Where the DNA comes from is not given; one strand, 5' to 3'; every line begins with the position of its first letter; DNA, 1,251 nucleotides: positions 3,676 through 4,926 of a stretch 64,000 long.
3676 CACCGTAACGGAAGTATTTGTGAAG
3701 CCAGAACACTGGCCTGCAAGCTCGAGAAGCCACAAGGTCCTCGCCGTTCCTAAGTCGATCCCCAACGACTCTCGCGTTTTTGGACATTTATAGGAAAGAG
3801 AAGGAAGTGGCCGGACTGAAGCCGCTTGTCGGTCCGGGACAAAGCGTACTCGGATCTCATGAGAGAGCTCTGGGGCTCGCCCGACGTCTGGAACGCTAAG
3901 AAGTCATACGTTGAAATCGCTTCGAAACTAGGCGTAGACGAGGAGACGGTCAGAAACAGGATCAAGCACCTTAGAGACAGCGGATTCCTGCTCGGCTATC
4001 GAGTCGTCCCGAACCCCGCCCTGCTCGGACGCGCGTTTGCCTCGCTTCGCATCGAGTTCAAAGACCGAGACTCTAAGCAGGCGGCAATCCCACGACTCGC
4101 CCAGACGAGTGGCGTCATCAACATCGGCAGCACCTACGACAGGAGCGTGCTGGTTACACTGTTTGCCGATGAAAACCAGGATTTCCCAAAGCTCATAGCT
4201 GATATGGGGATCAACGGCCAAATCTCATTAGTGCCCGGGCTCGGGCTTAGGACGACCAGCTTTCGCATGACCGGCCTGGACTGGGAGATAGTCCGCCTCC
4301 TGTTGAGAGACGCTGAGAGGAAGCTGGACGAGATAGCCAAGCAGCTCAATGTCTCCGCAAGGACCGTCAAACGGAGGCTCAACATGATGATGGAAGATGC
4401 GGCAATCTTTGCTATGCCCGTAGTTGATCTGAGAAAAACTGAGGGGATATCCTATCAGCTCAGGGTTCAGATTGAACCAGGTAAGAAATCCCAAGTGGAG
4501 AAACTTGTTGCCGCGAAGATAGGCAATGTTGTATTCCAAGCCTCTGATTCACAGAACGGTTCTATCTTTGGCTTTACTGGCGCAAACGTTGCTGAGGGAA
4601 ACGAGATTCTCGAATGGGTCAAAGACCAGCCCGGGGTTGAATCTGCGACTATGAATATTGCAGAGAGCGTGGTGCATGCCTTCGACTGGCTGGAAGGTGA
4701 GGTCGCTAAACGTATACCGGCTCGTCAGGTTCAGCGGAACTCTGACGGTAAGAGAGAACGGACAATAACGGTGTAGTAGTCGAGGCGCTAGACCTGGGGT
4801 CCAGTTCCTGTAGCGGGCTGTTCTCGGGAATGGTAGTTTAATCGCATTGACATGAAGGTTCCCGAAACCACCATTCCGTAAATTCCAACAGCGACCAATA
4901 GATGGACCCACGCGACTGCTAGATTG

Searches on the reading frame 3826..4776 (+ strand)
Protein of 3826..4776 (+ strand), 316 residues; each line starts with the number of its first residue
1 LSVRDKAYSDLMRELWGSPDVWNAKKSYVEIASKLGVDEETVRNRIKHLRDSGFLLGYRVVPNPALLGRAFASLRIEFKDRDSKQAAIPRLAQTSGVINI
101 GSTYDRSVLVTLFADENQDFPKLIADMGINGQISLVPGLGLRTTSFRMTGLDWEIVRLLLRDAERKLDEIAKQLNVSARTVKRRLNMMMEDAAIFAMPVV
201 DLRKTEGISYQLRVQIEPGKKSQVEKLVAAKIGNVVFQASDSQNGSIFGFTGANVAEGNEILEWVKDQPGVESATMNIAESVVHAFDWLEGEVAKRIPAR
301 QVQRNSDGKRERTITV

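Call 98: search_protein_families(library=ncbifam, proteins=[window:3826-4776:+], max_evalue=0.00001)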
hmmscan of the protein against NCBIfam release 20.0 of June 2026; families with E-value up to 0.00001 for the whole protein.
window:3826-4776:+ (316 aa): 10 families
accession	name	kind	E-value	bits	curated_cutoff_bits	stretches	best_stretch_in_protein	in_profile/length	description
NF040947.1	trans_reg_LysM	equivalog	4.9e-13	49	180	1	23-124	15-115/136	HTH-type transcriptional regulator LysM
NF008384.0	PRK11179.1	equivalog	2.7e-12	46.8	227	0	22-113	20-113/153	transcriptional regulator AsnC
NF040820.1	trans_reg_LrpA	equivalog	3.3e-12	46.5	250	1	23-75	16-68/141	HTH-type transcriptional regulator LrpA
NF041395.1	TranRegLrpA1_Halo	equivalog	4.3e-09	36.5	250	0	23-125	17-120/142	HTH-type transcriptional regulator LrpA1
NF053758.1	ChrTpTrnRegChrS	equivalog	3.5e-08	33.4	250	0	23-72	26-75/158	chromate efflux transcriptional regulator ChrS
TIGR02937.1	sigma70-ECF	superfamily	6.7e-08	32.3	42.9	0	163-186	132-155/165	sigma-70 family RNA polymerase sigma factor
TIGR01884.1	cas_HTH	subfamily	5.3e-07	29.2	60.2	0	26-54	157-185/202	CRISPR-associated CARF protein Csa3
NF041396.1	TranRegLrp_Halo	equivalog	9.2e-07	28.8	190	0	150-203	5-59/149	HTH-type transcriptional regulator Lrp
TIGR02985.1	Sig70_bacteroi1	subfamily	8.4e-06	26.1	126.4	0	161-186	127-152/162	RNA polymerase sigma-70 factor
NF053606.1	Sta1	subfamily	8.9e-06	25.7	80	0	148-191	18-61/100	Sta1 family transcriptional regulator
